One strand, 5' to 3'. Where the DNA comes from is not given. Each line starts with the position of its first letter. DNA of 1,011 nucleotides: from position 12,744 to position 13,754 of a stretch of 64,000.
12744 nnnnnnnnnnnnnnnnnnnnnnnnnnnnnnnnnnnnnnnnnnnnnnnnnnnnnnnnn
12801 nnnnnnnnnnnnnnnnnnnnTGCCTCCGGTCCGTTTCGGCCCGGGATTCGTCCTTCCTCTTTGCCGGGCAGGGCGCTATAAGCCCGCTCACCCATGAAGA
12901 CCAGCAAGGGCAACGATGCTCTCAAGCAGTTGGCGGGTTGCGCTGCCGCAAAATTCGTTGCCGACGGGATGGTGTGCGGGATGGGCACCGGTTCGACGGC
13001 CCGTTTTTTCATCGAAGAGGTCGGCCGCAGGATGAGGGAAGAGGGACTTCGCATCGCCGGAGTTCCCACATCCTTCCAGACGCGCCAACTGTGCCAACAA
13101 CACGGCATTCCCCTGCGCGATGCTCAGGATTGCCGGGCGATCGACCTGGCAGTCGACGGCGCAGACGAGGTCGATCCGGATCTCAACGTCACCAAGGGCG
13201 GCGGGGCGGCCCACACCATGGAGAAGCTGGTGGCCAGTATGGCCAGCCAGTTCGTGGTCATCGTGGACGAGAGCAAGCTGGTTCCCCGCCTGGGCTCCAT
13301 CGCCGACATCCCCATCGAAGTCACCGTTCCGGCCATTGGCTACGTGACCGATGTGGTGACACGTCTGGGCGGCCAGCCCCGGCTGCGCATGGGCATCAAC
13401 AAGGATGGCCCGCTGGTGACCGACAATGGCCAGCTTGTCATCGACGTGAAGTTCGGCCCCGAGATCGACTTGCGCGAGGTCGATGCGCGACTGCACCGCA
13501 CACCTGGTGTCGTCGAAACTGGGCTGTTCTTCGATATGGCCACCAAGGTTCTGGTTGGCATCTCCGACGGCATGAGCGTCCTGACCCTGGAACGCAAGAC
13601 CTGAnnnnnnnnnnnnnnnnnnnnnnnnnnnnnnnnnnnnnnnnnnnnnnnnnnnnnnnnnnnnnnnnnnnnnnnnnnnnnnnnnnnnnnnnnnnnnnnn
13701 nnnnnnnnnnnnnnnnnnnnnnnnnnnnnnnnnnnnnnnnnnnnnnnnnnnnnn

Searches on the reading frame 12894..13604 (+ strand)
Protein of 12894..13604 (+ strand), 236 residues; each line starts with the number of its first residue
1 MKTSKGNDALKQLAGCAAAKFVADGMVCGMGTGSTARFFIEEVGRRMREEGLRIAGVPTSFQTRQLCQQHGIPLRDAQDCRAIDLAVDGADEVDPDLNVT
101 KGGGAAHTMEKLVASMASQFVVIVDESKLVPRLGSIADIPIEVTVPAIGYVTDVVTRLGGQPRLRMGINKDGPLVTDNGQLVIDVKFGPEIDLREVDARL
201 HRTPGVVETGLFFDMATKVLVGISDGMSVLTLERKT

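Call 6: search_protein_families(library=ncbifam, proteins=[window:12894-13604:+])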
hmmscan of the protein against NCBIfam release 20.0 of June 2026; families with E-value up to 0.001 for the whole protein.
window:12894-13604:+ (236 aa): 3 families
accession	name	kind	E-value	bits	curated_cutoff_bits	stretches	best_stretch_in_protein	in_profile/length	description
NF001924.0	PRK00702.1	equivalog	4.9e-75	251.7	192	1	7-230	4-220/223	ribose-5-phosphate isomerase RpiA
TIGR00021.1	rpiA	equivalog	2.5e-74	249.3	126.4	1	11-227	2-217/218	ribose 5-phosphate isomerase A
NF010585.0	PRK13978.1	equivalog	4.3e-48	163.8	365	1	19-230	16-226/228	ribose 5-phosphate isomerase A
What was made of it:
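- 12894..13604 (+): rpiA (upstream neighbour, not part of the element). NCBIfam RpiA equivalogs above cut-off (call 6).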
